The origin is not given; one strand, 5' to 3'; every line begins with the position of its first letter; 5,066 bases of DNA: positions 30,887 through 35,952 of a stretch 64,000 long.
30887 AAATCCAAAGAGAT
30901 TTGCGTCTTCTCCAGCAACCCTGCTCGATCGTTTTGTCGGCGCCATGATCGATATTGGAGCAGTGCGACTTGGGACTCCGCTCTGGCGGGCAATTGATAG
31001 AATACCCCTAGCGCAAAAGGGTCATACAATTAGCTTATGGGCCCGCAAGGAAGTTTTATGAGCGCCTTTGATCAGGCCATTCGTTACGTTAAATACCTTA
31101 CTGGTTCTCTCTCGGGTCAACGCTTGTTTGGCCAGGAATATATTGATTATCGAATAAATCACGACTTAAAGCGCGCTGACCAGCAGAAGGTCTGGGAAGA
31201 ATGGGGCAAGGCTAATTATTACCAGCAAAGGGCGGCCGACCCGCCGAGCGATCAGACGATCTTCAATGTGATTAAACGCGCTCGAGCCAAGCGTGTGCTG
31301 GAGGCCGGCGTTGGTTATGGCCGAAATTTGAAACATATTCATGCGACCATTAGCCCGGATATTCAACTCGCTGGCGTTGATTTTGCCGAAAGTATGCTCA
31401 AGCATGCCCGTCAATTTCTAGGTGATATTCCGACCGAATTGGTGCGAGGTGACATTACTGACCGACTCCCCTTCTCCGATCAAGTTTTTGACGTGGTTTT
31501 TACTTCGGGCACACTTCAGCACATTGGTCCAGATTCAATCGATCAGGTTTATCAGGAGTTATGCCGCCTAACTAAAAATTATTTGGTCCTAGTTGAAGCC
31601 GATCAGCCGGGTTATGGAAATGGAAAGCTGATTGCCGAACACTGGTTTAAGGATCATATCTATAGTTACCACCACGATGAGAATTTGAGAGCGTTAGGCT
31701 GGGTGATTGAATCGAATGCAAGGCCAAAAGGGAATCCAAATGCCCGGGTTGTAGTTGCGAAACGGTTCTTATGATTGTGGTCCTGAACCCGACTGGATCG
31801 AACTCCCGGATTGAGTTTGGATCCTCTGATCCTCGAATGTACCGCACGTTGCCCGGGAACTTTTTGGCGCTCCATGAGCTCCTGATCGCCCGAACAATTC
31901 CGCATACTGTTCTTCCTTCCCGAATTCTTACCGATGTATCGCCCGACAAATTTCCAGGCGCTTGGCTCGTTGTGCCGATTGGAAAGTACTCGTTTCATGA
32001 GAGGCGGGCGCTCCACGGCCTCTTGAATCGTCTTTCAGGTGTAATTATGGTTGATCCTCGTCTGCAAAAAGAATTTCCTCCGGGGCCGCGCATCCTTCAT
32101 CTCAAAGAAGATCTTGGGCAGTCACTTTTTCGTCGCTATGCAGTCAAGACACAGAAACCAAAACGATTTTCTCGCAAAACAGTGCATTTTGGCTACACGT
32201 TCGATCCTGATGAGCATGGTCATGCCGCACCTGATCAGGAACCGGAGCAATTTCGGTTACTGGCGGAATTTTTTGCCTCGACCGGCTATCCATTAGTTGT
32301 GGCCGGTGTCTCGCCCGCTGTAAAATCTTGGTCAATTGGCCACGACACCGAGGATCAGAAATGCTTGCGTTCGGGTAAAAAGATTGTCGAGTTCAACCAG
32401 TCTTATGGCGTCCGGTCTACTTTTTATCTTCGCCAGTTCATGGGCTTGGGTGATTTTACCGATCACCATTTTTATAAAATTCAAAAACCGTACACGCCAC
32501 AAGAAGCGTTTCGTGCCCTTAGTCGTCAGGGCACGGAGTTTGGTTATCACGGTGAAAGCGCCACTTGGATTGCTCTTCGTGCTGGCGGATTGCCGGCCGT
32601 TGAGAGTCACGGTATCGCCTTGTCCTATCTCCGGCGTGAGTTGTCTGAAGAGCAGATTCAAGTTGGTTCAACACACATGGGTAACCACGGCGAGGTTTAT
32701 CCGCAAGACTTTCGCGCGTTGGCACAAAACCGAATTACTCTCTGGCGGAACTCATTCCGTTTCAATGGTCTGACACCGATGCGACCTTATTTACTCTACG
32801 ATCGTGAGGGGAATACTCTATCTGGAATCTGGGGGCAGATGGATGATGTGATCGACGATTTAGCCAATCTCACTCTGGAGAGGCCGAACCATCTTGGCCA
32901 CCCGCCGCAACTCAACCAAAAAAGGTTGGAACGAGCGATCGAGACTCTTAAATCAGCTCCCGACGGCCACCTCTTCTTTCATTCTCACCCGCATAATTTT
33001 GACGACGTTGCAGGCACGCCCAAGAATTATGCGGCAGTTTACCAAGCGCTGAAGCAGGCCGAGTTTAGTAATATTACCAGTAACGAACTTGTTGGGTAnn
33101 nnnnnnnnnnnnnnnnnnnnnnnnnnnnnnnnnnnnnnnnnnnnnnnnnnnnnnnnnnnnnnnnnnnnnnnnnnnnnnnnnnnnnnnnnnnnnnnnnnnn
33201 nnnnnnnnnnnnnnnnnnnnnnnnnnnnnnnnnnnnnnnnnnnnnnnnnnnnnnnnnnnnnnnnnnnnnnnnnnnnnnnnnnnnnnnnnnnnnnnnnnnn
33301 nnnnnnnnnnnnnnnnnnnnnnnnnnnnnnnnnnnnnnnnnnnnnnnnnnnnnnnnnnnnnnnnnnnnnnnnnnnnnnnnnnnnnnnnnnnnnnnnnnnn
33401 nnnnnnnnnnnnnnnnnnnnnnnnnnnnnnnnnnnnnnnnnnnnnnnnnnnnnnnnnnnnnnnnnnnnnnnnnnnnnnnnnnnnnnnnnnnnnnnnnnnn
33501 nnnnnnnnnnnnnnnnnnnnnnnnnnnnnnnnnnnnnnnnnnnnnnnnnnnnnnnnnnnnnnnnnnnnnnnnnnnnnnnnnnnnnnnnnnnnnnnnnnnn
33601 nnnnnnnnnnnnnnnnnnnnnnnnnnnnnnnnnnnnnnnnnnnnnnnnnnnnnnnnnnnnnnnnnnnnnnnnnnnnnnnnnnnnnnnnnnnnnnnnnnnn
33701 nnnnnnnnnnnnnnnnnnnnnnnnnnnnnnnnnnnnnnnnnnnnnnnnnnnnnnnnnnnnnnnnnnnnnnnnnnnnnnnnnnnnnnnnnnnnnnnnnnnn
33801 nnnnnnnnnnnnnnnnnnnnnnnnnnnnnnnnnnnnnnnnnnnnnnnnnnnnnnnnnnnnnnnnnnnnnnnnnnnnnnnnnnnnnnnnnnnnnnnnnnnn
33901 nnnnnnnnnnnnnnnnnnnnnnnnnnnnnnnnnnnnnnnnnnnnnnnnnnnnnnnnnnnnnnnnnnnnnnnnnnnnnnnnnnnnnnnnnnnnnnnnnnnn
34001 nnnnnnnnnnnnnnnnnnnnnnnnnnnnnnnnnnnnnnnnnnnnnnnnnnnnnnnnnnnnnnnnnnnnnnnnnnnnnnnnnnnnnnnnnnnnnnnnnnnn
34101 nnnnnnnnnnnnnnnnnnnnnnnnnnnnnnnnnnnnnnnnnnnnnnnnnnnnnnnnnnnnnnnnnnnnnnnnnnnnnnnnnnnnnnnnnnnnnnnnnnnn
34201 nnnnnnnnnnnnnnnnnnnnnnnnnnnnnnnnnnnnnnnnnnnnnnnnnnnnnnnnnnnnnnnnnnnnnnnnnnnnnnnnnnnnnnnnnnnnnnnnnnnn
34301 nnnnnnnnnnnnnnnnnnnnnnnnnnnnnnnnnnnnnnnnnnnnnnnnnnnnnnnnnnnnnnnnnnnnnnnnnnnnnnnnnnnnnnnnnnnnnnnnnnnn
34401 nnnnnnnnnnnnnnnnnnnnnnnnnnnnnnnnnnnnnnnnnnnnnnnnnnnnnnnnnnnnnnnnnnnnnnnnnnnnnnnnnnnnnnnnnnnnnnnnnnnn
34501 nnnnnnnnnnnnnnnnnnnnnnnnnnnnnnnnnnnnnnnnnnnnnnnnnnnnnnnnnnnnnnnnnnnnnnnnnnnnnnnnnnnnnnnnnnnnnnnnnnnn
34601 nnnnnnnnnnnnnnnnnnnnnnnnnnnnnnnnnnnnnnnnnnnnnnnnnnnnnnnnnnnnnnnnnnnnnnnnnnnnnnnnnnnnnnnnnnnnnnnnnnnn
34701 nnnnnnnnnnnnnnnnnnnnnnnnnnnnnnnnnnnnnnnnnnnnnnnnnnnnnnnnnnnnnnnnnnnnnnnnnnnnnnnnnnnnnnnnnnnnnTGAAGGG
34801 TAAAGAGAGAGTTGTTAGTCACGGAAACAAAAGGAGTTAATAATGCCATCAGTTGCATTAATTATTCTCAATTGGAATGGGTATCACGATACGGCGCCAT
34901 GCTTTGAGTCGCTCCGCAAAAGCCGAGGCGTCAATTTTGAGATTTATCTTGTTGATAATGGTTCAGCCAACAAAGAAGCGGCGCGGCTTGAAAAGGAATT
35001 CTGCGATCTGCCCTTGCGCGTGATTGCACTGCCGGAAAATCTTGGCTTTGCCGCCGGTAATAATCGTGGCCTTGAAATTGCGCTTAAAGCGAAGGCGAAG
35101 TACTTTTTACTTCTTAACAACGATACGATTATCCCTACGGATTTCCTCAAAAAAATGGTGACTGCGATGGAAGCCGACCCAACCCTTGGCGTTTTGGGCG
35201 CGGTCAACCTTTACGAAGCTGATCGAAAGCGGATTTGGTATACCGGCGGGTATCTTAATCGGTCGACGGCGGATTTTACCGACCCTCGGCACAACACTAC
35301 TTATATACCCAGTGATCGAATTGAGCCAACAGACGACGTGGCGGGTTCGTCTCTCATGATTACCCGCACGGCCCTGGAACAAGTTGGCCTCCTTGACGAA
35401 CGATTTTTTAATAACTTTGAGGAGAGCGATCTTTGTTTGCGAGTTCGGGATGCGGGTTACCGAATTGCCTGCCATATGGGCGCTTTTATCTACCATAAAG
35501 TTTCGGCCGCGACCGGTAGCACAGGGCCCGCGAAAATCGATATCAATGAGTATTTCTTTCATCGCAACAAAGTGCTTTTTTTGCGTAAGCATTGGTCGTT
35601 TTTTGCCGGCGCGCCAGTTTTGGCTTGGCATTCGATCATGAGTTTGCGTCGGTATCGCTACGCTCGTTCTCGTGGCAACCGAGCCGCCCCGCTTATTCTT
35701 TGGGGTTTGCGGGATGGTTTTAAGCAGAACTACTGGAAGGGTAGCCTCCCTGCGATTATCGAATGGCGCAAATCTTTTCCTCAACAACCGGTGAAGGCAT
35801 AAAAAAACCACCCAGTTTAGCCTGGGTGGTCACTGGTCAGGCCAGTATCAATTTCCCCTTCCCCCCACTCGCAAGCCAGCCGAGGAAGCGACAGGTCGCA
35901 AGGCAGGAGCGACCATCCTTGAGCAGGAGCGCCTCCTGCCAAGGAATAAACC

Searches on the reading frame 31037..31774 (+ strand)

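Call 11: search_protein_families(library=pfam, proteins=[window:31037-31774:+], max_evalue=0.001)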
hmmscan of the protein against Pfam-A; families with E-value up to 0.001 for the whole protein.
window:31037-31774:+ (245 aa): 6 families
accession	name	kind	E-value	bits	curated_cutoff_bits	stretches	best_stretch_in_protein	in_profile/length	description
PF13649.12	Methyltransf_25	-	8.7e-17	62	27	1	87-180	1-94/97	Methyltransferase domain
PF08241.18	Methyltransf_11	-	7e-15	55.9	21.2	1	88-181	1-89/95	Methyltransferase domain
PF13847.12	Methyltransf_31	-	3.1e-12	46.8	27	1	84-185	4-107/145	Methyltransferase domain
PF08242.18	Methyltransf_12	-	2.4e-10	41.4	30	1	88-180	1-93/98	Methyltransferase domain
PF23525.1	Methyltransf_36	-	0.00033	20.4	27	0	74-142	30-112/268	AprA MT2-like domain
PF01209.24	Ubie_methyltran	-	0.00051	19.9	20.1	1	78-181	42-145/233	ubiE/COQ5 methyltransferase family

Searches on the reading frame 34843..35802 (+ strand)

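Call 11: search_protein_families(library=pfam, proteins=[window:34843-35802:+], max_evalue=0.001)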
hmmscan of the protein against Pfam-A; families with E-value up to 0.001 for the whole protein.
window:34843-35802:+ (319 aa): 6 families
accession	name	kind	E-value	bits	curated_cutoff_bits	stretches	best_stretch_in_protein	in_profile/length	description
PF00535.33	Glycos_transf_2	-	7.3e-21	75.3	23.3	1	7-179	3-165/168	Glycosyl transferase family 2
PF13641.12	Glyco_tranf_2_3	-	2.8e-10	41.1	27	1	2-219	1-212/230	Glycosyltransferase like family 2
PF13632.12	Glyco_trans_2_3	-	8.5e-09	35.9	27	1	87-222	1-127/198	Glycosyl transferase family group 2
PF10111.15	Glyco_tranf_2_2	-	7.6e-07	29.3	27.3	1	30-204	25-202/276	Glycosyltransferase like family 2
PF13712.12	Glyco_tranf_2_5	-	5.4e-06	26.7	27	1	59-210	31-179/210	Glycosyltransferase like family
PF13506.12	Glyco_transf_21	-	0.00057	19.8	21.7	1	81-209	27-145/174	Glycosyl transferase family 21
